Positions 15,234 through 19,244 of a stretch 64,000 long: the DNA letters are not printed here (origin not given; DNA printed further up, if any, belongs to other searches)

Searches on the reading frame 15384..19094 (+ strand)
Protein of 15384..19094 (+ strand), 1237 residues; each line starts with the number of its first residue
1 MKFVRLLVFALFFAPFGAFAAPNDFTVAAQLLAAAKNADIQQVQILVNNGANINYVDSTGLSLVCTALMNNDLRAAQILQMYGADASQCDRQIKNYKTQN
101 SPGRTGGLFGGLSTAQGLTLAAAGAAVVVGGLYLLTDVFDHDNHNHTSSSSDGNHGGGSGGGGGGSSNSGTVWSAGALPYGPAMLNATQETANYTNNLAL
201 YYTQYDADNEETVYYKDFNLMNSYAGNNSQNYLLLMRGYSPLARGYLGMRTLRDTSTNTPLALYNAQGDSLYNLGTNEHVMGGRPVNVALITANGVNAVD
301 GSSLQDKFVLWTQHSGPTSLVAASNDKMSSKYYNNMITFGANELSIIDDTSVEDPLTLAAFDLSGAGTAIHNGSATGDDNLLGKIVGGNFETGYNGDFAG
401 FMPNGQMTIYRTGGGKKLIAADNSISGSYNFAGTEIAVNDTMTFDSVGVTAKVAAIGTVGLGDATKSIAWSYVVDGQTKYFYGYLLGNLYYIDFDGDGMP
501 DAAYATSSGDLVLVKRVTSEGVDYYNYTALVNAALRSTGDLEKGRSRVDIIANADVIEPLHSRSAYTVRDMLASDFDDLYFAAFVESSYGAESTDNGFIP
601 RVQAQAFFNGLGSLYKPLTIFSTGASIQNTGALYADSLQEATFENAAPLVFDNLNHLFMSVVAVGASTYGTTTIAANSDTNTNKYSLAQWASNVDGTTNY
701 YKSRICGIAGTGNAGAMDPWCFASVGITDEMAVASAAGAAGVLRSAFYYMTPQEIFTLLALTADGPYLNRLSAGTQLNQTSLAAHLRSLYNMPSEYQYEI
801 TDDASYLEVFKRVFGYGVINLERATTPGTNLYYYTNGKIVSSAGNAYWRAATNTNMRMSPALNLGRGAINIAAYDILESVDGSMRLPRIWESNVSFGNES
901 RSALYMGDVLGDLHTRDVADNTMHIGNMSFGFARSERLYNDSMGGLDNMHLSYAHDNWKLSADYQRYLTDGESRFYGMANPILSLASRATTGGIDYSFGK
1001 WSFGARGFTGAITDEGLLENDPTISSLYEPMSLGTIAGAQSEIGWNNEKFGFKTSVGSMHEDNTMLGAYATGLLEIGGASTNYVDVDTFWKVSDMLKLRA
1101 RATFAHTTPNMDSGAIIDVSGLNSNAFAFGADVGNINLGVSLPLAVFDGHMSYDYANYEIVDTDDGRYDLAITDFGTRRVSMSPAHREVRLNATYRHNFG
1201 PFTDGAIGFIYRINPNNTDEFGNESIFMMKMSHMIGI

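Call 8: search_protein_families(library=pfam, proteins=[window:15384-19094:+], max_evalue=0.01)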
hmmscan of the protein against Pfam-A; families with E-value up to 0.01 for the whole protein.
window:15384-19094:+ (1237 aa): 2 families
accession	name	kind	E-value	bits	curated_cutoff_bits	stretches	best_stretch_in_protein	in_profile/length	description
PF13637.12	Ank_4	-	5.5e-05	23.8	22.7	1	31-79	1-49/50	Ankyrin repeats (many copies)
PF12796.13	Ank_2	-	0.00031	21.7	27.3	0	32-86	2-86/90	Ankyrin repeats (3 copies)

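Call 9: search_protein_families(library=ncbifam, proteins=[window:15384-19094:+], max_evalue=0.01)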
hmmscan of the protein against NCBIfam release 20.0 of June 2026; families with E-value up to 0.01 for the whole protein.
window:15384-19094:+ (1237 aa): 0 families
